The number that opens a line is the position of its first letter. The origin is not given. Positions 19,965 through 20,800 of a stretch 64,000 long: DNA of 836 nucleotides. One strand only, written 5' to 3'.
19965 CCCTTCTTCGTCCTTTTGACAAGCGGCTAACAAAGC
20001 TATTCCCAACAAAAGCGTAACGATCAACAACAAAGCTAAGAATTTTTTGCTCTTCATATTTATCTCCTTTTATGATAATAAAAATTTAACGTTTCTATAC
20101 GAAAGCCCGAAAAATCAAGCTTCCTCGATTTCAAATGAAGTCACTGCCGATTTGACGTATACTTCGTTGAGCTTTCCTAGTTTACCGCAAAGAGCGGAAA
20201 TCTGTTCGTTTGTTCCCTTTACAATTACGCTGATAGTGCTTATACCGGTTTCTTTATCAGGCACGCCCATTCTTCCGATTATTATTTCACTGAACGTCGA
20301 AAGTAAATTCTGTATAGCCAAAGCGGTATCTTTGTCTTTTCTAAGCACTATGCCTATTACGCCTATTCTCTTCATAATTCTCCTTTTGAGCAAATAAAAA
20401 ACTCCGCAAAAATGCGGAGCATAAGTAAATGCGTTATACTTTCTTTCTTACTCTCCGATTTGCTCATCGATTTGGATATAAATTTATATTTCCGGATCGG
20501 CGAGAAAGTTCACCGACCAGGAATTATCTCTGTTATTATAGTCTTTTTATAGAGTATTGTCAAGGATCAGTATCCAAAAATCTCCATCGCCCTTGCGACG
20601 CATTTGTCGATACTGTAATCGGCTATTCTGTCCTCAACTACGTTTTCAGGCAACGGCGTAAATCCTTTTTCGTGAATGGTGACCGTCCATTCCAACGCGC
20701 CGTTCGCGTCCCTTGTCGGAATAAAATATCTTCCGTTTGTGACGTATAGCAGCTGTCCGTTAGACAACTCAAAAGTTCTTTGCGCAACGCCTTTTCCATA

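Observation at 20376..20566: Consensus promoter, ~150-nt structured leader and a terminator/antiterminator switch upstream of the TM1266-like/ABC importer operon: candidate unclassified riboswitch or attenuator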

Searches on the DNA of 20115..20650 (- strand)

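Call 3: search_rna_families(source=window, start=20300, end=20650, threshold=evalue, max_evalue=10, show_alignments=3)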
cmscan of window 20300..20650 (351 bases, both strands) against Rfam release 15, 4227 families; matches with E-value up to 10: 9.
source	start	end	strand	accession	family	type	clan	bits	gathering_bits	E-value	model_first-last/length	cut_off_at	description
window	20335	20426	+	RF00443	SNORA27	Gene; snRNA; snoRNA; HACA-box;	CL00032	20.3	64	0.21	1-127/127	no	Small nucleolar RNA SNORA27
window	20391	20465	-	RF02371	PyrG_leader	Cis-reg; leader;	-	19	65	4.1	1-78/78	no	PyrG leader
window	20373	20454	-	RF01054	preQ1-II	Cis-reg; riboswitch;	-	18.7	47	1.3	1-99/99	no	PreQ1-II (pre queuosine) riboswitch aptamer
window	20393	20542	-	RF00022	GcvB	Gene;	-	17.6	42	0.089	1-204/204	no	GcvB RNA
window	20386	20551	-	RF00557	L10_leader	Cis-reg; leader;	-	17.3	44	1.2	1-138/138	no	Ribosomal protein L10 leader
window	20374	20439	-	RF00078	MicA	Gene; sRNA;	-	16.5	41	4.2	1-75/75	no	MicA sRNA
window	20385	20418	+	RF02427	SpF10_sRNA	Gene; sRNA;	-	16.3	60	2.2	17-50/57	no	Streptococcus sRNA SpF10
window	20433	20557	+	RF02606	AbsR28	Gene; sRNA;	-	15.7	50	0.34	1-180/180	no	Acinetobacter sRNA 28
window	20356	20423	+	RF01393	isrJ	Gene; sRNA;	-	15.5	37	2.1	1-75/75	no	isrJ Hfq binding RNA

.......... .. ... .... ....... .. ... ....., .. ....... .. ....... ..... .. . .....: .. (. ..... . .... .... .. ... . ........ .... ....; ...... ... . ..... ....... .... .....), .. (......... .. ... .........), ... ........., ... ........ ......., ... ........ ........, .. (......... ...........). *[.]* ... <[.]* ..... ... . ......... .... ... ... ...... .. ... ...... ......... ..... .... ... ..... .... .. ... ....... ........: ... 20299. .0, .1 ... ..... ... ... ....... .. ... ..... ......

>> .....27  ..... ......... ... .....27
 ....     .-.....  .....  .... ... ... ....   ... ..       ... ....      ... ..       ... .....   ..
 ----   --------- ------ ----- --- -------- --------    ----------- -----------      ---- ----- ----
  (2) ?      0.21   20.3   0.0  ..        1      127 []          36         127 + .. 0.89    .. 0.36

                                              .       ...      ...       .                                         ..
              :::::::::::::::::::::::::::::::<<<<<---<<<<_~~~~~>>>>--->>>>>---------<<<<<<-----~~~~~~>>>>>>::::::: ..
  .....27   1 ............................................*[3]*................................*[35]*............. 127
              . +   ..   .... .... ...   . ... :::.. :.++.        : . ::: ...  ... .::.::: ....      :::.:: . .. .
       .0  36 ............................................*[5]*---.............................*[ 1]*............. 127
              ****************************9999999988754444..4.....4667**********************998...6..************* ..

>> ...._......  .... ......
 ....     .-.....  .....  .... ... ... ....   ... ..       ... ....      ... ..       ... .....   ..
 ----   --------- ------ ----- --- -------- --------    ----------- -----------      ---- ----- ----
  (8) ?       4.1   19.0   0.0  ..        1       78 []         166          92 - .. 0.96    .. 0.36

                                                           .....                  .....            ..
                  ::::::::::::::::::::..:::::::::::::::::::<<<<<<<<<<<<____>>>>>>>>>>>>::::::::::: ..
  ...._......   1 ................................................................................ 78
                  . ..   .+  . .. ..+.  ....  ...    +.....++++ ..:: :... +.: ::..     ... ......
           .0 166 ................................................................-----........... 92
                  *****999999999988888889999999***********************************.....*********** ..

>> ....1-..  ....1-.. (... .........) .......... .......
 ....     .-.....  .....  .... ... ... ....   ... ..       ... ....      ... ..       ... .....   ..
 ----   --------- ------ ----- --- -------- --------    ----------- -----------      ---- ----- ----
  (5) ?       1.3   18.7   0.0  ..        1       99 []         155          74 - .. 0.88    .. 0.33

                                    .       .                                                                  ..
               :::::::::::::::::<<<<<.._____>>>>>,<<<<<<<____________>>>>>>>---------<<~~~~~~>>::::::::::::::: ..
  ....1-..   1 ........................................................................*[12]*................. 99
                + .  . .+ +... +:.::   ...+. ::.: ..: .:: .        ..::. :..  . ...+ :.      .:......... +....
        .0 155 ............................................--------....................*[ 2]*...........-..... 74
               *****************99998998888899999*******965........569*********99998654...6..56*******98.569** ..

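Call 25: build_rna_model(alignment_id=A2, structure=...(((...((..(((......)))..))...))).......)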
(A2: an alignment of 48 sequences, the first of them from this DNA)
Model R1 built from alignment A2 (48 sequences, 42 columns); structure: as given.
model positions 41; base pairs 8; branch points 0; effective number of sequences 48; information 1.016 bits per position. Calibrated on 0.2 Mb of random sequence (short: E-values are rough).
structure used (alignment columns):
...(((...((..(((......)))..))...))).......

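Call 26: search_with_rna_model(model_id=R1, source=window, max_evalue=10, show_alignments=3)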
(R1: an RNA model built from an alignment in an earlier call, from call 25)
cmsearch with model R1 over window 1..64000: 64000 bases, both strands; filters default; matches with E-value up to 10: 2.
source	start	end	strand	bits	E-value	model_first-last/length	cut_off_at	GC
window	20439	20479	-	46.2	3.6e-10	1-41/41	no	0.37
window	17086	17121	+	12.3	1.1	1-41/41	no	0.28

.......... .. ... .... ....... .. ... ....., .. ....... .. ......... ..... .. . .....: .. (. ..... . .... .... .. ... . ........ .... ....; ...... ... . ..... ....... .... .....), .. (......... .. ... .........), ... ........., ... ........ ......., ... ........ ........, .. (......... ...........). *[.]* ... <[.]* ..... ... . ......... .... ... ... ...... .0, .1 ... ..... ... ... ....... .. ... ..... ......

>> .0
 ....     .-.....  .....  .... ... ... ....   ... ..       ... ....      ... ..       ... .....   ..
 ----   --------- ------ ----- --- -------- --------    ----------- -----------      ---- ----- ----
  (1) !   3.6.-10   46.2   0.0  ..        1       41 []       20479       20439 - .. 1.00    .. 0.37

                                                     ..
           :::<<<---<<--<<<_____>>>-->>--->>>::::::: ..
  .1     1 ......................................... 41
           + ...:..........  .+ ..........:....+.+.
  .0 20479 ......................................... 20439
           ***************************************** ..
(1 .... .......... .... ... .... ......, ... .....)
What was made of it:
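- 20439..20479 (-): Conserved core motif, the sensor hairpin.
- Outer helix: U20476:A20446, C20475:G20447 (invariant), C20474.A20448.
- 3x3 internal loop: A20473-A20471 opposite G20451-U20450-A20449.
- Inner helix: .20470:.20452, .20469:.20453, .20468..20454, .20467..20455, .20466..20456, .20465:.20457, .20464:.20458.
- Variable apical loop: 20463-20459. Model R1 scores it 46.2 bits, E = 3.6e-10, the only real hit in the window (call 26).
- Checked: The small hairpin with its flanks scores 46.2 bits (E = 3.6e-10) against a model built from relatives, and it is the only such hit in 64 kb (call 26).
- R1 scores 46.2 bits in the window (call 26).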

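Call 27: search_with_rna_model(model_id=R1, sources=[L001, L002, L003, L004, L005, L006, L007, L008, L009, L010, L011, L012, L013, L014, L015, L016, L017, L018, L019, L020, L021, L022, L023, L024, L025, L026, L027, L028, L029, L030, L031, L032, L033, L034, L035, L036, L037, L038, L039, L040, L041, L042, L043, L044, L045, L046, L047, L048, L049, L050, L051, L052, L053, L054, L055, L056, L057, L058, L059, L060, L061, L062, L063, L064, L065, L066, L067, L068, L069, L070, L071, L072, L073, L074, L075, L076, L077, L078, L079, L080], max_evalue=1)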
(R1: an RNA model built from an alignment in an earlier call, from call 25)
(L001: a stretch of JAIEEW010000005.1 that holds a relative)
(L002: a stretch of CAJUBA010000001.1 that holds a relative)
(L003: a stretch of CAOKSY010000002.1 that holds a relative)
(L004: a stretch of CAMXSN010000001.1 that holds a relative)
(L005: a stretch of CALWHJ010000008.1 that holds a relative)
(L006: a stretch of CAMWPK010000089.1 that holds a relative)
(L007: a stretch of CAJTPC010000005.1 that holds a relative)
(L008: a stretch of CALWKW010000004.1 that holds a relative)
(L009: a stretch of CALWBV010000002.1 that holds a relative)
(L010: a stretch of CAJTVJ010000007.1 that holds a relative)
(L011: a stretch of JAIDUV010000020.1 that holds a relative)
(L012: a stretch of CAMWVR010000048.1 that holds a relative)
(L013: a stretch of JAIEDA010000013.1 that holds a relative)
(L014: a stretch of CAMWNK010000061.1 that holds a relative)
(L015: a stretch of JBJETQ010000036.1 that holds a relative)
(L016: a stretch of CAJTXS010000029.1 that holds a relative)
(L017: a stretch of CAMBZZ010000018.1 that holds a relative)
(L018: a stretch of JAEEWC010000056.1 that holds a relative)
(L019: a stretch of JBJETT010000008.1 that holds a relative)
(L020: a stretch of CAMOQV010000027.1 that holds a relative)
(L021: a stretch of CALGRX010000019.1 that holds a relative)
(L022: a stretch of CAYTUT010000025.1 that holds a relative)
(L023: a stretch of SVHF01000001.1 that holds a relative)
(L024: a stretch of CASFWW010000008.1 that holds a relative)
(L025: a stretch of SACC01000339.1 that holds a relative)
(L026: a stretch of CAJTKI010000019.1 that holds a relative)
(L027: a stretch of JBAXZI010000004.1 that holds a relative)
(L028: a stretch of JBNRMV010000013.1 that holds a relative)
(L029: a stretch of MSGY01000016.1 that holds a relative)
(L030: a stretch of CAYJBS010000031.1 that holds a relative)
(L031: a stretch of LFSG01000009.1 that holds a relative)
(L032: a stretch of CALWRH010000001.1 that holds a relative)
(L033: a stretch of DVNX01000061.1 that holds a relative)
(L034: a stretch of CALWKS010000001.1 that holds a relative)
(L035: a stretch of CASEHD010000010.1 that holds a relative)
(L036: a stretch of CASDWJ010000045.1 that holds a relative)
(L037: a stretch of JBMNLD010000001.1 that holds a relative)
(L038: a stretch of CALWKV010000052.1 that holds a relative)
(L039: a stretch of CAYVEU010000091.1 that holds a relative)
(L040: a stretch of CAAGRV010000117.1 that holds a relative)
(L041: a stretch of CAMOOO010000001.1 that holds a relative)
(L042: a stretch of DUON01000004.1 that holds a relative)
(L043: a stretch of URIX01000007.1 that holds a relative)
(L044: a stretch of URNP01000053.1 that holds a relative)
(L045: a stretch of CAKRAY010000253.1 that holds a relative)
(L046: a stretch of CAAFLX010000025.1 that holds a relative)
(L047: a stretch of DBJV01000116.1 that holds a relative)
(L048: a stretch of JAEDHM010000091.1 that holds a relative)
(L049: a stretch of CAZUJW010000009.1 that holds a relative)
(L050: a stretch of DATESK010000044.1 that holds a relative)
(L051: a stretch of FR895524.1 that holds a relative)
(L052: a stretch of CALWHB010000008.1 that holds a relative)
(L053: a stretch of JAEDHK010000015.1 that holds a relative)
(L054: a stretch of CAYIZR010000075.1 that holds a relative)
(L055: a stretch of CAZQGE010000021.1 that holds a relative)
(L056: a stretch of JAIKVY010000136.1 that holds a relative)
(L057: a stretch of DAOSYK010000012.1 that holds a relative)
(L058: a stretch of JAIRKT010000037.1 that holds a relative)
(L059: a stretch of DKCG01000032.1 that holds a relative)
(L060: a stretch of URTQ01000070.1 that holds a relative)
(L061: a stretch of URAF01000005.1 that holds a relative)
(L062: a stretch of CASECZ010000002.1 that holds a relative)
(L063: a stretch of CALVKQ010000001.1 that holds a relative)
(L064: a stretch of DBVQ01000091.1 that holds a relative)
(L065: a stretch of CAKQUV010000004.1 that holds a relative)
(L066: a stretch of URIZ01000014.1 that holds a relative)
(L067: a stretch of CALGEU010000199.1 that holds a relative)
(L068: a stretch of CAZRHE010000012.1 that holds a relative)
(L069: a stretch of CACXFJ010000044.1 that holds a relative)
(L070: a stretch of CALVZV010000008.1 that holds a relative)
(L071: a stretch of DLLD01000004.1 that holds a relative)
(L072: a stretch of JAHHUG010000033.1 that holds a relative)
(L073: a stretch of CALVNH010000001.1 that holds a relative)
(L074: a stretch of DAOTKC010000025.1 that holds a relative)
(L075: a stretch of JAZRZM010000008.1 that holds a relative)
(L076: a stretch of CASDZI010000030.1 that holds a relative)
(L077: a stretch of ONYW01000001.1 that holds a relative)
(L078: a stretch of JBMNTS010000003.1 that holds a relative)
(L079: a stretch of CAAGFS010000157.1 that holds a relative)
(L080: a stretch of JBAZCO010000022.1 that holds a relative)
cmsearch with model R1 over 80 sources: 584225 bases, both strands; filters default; matches with E-value up to 1: 71.
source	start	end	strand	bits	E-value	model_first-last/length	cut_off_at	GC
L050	3796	3835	+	49.6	3.6e-10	1-41/41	no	0.45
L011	3884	3923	+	49.3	4.4e-10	1-41/41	no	0.35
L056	4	44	+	48.5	7.7e-10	1-41/41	no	0.37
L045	878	918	+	46.6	2.6e-09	1-41/41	no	0.29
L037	3894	3935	+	46.5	2.7e-09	1-41/41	no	0.33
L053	3869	3909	+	46.4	2.9e-09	1-41/41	no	0.41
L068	3892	3931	+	46.4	3e-09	1-41/41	no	0.5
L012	3884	3923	+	46.2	3.4e-09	1-41/41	no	0.4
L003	3893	3934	+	46.1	3.5e-09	1-41/41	no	0.4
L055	3890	3929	+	45.8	4.3e-09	1-41/41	no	0.45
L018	3894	3934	+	45.1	6.6e-09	1-41/41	no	0.27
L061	3832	3873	+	45.1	6.7e-09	1-41/41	no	0.55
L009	3901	3940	+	44.8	8.2e-09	1-41/41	no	0.35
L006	1346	1385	+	44.8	8.5e-09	1-41/41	no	0.4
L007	3883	3922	+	44.8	8.5e-09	1-41/41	no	0.4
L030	3814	3853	+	44.4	1.1e-08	1-41/41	no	0.4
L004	3897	3936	+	44.3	1.2e-08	1-41/41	no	0.4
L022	3805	3845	+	44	1.4e-08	1-41/41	no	0.46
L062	3813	3854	+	43.8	1.6e-08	1-41/41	no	0.52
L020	3901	3940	+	43.7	1.7e-08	1-41/41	no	0.32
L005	3901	3940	+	43.5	1.8e-08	1-41/41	no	0.38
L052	3816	3856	+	43.3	2.2e-08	1-41/41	no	0.44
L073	3782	3823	+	43.2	2.3e-08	1-41/41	no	0.57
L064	3798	3839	+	43.1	2.4e-08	1-41/41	no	0.43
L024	3808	3848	+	43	2.6e-08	1-41/41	no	0.46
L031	2525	2566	+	42.6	3.4e-08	1-41/41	no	0.31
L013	3878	3918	+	42.6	3.4e-08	1-41/41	no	0.44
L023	3904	3943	+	42.4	3.8e-08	1-41/41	no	0.38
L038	3754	3794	+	42.2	4.3e-08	1-41/41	no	0.49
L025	734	774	+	41.6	6.4e-08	1-41/41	no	0.41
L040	308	347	+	41.3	7.8e-08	1-41/41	no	0.35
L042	3863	3904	+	41.3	7.8e-08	1-41/41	no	0.33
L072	1099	1138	+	41.3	7.9e-08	1-41/41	no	0.43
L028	3813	3854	+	41.1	8.9e-08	1-41/41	no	0.36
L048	2884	2923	+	40.8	1.1e-07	1-41/41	no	0.4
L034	3795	3835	+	40.7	1.2e-07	1-41/41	no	0.54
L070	3911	3951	+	40.6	1.3e-07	1-41/41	no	0.46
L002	3893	3933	+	40.4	1.4e-07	1-41/41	no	0.44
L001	1602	1642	+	40.3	1.5e-07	1-41/41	no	0.46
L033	3601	3641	+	39.1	3.1e-07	1-41/41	no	0.54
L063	3717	3756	+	38.8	3.8e-07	1-41/41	no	0.52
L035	3532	3572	+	38.6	4.6e-07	1-41/41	no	0.54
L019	3902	3941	+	38.5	4.8e-07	1-41/41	no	0.38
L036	3615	3655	+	38.3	5.5e-07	1-41/41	no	0.49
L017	3902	3941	+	38.2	5.8e-07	1-41/41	no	0.4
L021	3903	3942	+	38.2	5.8e-07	1-41/41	no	0.4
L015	3903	3942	+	38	6.4e-07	1-41/41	no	0.4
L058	652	691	+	38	6.6e-07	1-41/41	no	0.35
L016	3895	3934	+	37.9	6.8e-07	1-41/41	no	0.5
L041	3866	3910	+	37.1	1.2e-06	1-41/41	no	0.42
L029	3903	3942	+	36.7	1.5e-06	1-41/41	no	0.45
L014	3085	3124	+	36.7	1.5e-06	1-41/41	no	0.57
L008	3899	3938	+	36.5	1.8e-06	1-41/41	no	0.32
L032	3853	3893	+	35.5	3.4e-06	1-41/41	no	0.49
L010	3895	3933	+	33.8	9.6e-06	1-41/41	no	0.49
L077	3807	3857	+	33.6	1.1e-05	1-41/41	no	0.49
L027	3824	3865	+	25.7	0.0018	1-41/41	no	0.33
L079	3870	3925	+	24.8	0.0032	1-41/41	no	0.5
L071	3584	3638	+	23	0.01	1-41/41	no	0.51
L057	3853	3895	+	21.7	0.024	1-41/41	no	0.42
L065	3807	3860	+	21.3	0.031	1-41/41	no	0.44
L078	3851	3891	+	20.3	0.06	1-41/41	no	0.32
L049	3865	3905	+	20.1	0.066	1-41/41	no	0.41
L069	2326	2366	+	20.1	0.066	1-41/41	no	0.41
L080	3868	3886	+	18.4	0.2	10-29/41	no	0.42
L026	3890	3930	+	17.9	0.27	1-41/41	no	0.56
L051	3883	3935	+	17.8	0.29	1-41/41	no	0.55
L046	3884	3937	+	17.7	0.31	1-41/41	no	0.57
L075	3731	3773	+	16.7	0.6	1-41/41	no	0.35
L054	519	536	+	16.3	0.76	10-28/41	no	0.33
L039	1938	1956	+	16.3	0.78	10-28/41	no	0.47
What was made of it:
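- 20439..20479 (-): The motif is found in 71 of 80 genome loci (call 27).
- There are hits in 71 of 80 loci, all on the sense strand 50-430 nt upstream of the TM1266-like gene, with no comparable hit elsewhere in +-4 kb (call 27). There is one regulon only, and the motif is found nowhere else in 64 kb or in the flanks (calls 26, 27).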
